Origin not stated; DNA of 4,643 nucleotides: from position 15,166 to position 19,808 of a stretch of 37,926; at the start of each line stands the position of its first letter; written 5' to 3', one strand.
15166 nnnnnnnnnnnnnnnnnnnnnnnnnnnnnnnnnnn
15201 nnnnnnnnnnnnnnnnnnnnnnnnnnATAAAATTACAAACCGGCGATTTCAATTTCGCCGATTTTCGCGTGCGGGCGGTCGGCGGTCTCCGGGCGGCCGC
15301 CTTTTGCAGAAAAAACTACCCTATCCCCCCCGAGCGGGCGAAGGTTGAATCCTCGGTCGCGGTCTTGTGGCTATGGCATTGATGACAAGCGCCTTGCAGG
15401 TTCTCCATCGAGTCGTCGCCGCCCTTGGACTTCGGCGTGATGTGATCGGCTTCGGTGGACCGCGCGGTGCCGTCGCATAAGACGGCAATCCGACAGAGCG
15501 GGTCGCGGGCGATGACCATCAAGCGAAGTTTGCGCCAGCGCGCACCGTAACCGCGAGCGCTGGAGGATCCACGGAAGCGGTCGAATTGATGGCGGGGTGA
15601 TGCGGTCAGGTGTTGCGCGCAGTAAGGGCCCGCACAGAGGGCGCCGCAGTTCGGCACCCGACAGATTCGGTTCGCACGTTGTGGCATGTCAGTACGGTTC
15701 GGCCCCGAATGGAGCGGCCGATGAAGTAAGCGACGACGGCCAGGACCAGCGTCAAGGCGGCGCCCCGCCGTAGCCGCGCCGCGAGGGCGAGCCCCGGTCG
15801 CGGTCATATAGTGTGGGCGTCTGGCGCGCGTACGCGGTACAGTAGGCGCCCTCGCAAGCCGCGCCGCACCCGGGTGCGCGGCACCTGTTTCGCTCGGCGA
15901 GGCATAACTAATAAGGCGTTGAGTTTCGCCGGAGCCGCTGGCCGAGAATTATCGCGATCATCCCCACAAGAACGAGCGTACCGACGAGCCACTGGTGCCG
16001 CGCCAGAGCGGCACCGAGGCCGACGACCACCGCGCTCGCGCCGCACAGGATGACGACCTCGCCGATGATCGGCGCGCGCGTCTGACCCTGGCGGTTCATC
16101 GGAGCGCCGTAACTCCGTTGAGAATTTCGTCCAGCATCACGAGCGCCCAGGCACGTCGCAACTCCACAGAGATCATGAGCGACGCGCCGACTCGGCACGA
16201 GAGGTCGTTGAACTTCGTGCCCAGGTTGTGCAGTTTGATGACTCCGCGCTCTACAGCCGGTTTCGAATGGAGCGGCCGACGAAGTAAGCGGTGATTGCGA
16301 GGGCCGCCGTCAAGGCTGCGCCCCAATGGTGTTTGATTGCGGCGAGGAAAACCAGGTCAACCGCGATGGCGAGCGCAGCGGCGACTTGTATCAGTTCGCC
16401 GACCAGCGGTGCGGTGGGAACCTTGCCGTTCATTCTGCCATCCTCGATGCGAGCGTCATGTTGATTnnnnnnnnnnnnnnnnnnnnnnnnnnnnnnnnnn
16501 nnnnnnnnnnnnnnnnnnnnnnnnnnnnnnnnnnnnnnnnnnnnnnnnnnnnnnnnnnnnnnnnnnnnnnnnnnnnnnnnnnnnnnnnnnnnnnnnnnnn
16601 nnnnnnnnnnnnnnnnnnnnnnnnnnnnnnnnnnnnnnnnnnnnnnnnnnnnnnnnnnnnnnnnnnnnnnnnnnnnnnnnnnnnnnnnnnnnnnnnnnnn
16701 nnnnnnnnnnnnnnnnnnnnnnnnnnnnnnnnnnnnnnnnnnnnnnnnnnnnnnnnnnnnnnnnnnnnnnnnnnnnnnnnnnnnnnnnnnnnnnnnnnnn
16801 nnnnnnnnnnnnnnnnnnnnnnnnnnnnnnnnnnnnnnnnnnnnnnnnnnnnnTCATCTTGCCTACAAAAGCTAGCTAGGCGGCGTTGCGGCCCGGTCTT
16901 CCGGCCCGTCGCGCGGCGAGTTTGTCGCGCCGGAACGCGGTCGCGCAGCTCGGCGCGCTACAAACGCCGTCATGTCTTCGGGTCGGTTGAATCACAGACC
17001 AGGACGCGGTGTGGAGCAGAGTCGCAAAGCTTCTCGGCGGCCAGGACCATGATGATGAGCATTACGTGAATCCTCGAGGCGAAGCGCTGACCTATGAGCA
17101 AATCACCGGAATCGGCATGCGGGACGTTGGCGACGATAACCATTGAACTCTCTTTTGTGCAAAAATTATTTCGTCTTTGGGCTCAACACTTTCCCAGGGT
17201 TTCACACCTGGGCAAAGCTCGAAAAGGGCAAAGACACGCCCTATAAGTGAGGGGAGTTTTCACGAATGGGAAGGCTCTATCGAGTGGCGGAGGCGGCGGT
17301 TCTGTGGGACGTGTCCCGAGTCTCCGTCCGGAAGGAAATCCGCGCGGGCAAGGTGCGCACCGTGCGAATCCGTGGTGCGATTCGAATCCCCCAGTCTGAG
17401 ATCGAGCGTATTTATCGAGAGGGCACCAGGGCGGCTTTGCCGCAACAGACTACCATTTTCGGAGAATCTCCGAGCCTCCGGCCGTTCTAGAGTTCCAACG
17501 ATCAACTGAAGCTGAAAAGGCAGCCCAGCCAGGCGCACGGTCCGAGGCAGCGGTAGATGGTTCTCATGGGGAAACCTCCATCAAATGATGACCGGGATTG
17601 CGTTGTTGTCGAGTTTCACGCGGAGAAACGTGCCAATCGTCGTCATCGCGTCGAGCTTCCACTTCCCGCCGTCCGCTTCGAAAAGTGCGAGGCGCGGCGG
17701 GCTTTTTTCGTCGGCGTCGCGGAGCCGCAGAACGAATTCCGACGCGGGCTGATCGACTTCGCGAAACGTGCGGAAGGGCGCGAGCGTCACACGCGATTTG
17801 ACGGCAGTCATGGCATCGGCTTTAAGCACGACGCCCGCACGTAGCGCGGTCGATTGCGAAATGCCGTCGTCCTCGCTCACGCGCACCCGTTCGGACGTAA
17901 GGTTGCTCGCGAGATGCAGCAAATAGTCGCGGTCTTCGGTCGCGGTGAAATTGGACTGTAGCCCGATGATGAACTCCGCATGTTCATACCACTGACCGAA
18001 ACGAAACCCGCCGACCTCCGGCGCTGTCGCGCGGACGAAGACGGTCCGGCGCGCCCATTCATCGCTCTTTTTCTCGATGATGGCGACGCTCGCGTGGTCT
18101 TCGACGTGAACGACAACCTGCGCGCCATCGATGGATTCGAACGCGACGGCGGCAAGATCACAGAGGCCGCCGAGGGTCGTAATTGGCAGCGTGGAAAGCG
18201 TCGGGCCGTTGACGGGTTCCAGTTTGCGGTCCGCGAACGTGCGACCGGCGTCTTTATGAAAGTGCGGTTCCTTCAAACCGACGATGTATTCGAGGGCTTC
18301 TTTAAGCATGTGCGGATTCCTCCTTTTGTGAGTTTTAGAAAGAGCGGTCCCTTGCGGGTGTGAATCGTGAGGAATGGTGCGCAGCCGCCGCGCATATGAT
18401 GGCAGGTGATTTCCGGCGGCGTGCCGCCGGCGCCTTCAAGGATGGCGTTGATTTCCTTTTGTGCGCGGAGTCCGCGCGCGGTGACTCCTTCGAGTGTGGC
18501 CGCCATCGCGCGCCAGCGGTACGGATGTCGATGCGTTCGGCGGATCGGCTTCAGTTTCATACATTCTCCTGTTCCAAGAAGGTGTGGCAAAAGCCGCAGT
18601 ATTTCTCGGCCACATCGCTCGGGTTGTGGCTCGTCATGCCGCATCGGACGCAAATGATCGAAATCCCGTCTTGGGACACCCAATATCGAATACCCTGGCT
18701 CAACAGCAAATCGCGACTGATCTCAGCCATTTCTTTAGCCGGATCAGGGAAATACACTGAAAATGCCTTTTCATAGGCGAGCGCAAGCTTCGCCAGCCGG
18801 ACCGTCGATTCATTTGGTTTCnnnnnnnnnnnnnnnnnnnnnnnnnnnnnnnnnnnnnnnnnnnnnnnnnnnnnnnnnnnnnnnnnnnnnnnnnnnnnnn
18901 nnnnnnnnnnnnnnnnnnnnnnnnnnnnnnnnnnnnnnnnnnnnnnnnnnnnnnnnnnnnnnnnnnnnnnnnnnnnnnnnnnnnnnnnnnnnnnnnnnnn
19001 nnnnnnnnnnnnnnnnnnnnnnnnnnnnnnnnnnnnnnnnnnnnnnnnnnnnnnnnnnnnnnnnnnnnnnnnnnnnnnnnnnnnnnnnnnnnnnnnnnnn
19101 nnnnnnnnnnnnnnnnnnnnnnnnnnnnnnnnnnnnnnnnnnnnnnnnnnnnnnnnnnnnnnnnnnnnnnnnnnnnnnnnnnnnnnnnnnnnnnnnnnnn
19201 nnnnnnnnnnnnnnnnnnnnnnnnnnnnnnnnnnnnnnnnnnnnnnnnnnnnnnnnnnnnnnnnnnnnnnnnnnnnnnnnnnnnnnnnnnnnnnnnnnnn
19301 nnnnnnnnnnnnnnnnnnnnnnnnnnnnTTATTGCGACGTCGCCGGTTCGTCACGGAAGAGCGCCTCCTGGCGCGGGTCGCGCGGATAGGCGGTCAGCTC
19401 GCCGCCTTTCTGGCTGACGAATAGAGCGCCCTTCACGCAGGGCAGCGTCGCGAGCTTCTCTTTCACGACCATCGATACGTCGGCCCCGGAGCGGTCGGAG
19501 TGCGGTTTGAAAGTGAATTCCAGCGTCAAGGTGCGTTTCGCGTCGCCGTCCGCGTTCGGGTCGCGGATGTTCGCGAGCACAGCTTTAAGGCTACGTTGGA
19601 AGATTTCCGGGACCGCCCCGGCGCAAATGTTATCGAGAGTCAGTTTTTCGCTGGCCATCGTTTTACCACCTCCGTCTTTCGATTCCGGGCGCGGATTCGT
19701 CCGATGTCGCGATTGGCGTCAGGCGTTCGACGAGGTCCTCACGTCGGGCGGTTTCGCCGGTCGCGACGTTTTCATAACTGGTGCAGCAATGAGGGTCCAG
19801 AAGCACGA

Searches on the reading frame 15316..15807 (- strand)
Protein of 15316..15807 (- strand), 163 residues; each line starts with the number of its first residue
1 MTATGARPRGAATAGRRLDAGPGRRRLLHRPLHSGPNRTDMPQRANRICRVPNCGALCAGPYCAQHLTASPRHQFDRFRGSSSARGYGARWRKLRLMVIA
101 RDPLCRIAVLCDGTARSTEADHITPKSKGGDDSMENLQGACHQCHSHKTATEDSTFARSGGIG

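Call 4: search_protein_families(library=pfam, proteins=[window:15316-15807:-], max_evalue=0.1)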
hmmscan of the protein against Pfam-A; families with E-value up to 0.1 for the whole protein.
window:15316-15807:- (163 aa): 3 families
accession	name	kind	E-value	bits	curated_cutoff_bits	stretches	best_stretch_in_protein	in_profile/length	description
PF01844.29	HNH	-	5.4e-10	39.7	21.4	1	114-150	7-46/47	HNH endonuclease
PF14279.12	HNH_5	-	5.8e-10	39.4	27.5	1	111-158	4-53/56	HNH endonuclease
PF13395.12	HNH_4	-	0.00047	20.5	22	1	116-137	16-37/54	HNH endonuclease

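Call 5: search_protein_families(library=phrogs, proteins=[window:15316-15807:-], max_evalue=0.1)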
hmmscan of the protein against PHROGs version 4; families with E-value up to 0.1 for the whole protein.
window:15316-15807:- (163 aa): 33 families (the best 25 are shown)
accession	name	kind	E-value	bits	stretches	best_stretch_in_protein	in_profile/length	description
phrog_144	-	DNA, RNA and nucleotide metabolism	8.3e-26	91.7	1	38-156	14-140/175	HNH endonuclease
phrog_589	-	DNA, RNA and nucleotide metabolism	1.1e-20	75.1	1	38-155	31-145/179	HNH endonuclease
phrog_2323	-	DNA, RNA and nucleotide metabolism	5.4e-19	69.2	1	74-158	7-93/113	HNH endonuclease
phrog_333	-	DNA, RNA and nucleotide metabolism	5e-18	66.6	1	83-154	12-84/138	HNH endonuclease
phrog_338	-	DNA, RNA and nucleotide metabolism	1.2e-11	45.6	1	75-154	178-265/340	HNH endonuclease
phrog_2214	-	DNA, RNA and nucleotide metabolism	3.3e-10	40.7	1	106-158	194-246/429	HNH endonuclease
phrog_6050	-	DNA, RNA and nucleotide metabolism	8.3e-10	39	1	111-153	317-362/402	HNH endonuclease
phrog_2118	-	DNA, RNA and nucleotide metabolism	1.4e-08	35.6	1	116-150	189-223/301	HNH endonuclease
phrog_5956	-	DNA, RNA and nucleotide metabolism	5e-08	33.7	1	78-155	33-114/138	HNH endonuclease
phrog_5718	-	DNA, RNA and nucleotide metabolism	7.1e-07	29.6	1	93-154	118-179/394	HNH endonuclease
phrog_119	-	DNA, RNA and nucleotide metabolism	8.6e-07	29.1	1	80-154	180-260/443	HNH endonuclease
phrog_9545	-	DNA, RNA and nucleotide metabolism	1.6e-06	28.9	1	107-150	122-166/206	HNH endonuclease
phrog_8660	-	DNA, RNA and nucleotide metabolism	2e-06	29.1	1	114-149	142-177/196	HNH endonuclease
phrog_14314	-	DNA, RNA and nucleotide metabolism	4e-06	28.3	1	93-152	6-65/252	HNH endonuclease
phrog_16726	-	DNA, RNA and nucleotide metabolism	4e-06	27.8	1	119-150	111-142/308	HNH endonuclease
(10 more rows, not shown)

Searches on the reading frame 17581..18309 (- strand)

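Call 67: search_protein_families(library=phrogs, proteins=[window:17581-18309:-], max_evalue=0.001)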
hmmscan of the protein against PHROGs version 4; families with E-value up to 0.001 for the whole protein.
window:17581-18309:- (242 aa): 2 families
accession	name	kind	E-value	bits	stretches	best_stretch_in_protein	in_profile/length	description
phrog_1029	-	unknown function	3.1e-62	211.1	1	1-236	3-231/241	-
phrog_16580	-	unknown function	4.1e-16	59.6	1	175-235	2-57/65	-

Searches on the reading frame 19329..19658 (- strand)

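Call 67: search_protein_families(library=phrogs, proteins=[window:19329-19658:-], max_evalue=0.001)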
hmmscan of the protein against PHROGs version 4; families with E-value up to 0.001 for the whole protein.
window:19329-19658:- (109 aa): 2 families
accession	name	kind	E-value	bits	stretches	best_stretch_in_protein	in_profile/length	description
phrog_997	-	DNA, RNA and nucleotide metabolism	3.6e-17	63.8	1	4-87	3-88/136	replication terminator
phrog_204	-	unknown function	3.7e-05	24.7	1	20-107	38-122/143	-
